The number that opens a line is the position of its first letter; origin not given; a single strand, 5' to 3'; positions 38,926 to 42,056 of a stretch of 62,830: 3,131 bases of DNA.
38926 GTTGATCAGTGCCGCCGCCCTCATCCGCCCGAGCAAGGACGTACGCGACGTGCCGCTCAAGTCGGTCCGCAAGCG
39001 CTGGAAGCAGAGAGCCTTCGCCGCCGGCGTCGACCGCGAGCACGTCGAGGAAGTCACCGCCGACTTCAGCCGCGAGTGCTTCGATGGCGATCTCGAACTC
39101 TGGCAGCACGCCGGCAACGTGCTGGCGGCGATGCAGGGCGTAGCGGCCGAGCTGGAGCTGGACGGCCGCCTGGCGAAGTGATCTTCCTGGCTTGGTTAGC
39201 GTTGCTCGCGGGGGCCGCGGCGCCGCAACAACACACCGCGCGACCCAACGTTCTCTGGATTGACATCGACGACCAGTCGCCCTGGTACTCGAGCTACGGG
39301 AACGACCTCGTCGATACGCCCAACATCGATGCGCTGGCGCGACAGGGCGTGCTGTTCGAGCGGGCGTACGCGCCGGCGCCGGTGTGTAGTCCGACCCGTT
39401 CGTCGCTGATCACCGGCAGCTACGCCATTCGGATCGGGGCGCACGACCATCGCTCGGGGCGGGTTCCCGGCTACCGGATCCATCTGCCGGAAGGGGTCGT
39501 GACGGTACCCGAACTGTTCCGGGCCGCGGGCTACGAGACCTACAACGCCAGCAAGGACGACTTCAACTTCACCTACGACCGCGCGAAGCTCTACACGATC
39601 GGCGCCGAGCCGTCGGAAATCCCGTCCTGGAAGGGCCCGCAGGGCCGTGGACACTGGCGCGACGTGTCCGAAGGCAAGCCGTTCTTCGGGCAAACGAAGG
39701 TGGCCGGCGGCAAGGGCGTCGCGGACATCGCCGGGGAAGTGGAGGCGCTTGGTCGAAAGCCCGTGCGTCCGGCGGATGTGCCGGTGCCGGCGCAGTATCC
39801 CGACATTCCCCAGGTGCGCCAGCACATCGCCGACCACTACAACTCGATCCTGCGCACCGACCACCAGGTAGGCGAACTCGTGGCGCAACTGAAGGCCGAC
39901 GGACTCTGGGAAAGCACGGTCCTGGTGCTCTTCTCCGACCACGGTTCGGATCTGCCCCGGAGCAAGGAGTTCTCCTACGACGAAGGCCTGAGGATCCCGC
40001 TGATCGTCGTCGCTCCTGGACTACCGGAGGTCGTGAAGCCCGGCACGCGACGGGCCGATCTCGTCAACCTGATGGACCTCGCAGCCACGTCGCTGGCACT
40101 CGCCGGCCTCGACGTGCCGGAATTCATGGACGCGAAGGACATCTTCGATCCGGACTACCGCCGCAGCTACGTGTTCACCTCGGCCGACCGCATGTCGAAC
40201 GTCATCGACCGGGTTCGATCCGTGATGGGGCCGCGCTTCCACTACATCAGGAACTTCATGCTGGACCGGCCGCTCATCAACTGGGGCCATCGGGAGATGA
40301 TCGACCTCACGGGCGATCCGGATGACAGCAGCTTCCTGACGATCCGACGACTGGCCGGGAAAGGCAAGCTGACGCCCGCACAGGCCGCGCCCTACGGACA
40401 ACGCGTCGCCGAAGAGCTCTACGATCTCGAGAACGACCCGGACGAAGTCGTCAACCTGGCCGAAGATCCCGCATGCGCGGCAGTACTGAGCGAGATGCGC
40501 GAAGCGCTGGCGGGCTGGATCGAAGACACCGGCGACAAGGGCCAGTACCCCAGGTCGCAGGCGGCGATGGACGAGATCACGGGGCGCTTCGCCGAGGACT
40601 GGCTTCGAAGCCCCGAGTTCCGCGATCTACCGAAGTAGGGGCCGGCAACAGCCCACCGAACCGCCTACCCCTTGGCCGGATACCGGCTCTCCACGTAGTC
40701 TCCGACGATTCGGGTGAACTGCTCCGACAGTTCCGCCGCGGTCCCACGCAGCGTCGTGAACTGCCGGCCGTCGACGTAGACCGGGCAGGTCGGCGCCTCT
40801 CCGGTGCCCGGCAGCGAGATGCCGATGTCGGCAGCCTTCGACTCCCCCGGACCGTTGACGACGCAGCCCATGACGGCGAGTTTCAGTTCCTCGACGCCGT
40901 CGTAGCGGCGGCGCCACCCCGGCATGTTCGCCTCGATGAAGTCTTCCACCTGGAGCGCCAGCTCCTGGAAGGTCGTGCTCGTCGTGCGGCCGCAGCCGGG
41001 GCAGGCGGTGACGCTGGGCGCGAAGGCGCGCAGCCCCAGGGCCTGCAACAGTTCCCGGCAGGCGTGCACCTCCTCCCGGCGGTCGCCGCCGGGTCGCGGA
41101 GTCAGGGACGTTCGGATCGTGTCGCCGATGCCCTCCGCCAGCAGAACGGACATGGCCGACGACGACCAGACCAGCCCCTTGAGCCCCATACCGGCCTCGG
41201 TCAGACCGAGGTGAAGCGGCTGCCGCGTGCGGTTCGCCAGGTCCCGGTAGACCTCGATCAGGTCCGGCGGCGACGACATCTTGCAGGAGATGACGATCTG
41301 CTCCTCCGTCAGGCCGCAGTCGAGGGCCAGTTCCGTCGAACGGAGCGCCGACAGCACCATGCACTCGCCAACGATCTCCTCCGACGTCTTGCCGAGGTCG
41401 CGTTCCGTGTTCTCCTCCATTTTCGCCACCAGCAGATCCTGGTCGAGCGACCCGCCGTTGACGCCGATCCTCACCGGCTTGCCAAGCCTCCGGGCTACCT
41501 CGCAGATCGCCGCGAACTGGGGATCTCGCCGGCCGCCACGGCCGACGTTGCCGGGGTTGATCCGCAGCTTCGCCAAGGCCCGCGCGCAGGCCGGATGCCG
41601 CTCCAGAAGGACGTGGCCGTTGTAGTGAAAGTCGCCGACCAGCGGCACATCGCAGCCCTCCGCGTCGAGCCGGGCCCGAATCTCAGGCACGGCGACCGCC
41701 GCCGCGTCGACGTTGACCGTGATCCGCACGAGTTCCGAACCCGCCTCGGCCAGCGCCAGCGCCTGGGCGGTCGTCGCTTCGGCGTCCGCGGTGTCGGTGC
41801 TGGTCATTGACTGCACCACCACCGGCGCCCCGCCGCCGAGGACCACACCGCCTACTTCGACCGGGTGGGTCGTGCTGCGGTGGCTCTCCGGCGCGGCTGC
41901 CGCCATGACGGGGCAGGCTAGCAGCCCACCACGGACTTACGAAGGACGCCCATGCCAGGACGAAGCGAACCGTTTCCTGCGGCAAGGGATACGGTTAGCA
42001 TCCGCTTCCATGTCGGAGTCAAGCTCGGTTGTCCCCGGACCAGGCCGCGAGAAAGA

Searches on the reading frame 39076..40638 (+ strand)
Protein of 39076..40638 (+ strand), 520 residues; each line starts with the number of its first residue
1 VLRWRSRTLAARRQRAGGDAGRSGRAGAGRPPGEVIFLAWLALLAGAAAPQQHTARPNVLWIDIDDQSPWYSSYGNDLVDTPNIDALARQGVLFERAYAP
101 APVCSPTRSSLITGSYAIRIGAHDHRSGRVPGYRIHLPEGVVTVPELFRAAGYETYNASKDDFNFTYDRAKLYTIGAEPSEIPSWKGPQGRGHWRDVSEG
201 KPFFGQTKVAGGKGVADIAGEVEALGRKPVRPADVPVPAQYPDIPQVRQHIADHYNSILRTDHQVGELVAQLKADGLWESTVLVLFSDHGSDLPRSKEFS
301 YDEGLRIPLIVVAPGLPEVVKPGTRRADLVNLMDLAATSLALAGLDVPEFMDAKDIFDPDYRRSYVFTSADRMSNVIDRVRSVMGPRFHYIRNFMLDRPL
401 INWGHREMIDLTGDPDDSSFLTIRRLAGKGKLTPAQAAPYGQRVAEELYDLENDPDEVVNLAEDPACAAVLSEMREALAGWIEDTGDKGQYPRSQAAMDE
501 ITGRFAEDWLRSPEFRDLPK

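Call 73: search_protein_families(library=pfam, proteins=[window:39076-40638:+], max_evalue=0.00001)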
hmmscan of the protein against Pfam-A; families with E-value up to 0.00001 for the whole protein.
window:39076-40638:+ (520 aa): 3 families
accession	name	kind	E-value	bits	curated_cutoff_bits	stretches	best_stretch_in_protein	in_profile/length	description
PF00884.28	Sulfatase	-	2.6e-37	129.2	25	2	240-344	183-300/301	Sulfatase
PF16347.10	SGSH_C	-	6.3e-14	52.8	29.3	1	297-356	8-64/154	N-sulphoglucosamine sulphohydrolase, C-terminal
PF01663.27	Phosphodiest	-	1.6e-09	38.2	23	0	254-290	184-220/342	Type I phosphodiesterase / nucleotide pyrophosphatase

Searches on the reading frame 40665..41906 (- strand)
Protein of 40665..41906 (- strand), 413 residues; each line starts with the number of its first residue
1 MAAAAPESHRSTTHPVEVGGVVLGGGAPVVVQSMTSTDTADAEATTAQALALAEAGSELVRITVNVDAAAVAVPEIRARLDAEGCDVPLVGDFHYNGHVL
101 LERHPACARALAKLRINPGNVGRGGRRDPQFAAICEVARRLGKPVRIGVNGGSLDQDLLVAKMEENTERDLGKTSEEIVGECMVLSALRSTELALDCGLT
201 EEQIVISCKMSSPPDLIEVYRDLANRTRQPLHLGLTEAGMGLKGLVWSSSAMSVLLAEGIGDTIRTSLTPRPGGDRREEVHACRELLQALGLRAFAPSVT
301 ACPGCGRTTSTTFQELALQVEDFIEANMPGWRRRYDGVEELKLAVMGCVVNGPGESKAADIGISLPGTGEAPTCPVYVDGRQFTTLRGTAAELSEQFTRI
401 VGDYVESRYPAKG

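Call 73: search_protein_families(library=pfam, proteins=[window:40665-41906:-], max_evalue=0.00001)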
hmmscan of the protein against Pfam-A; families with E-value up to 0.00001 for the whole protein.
window:40665-41906:- (413 aa): 1 family
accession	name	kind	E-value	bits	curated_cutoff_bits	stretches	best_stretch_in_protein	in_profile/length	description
PF04551.19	GcpE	-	2.6e-105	352.6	32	1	13-399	1-339/343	GcpE protein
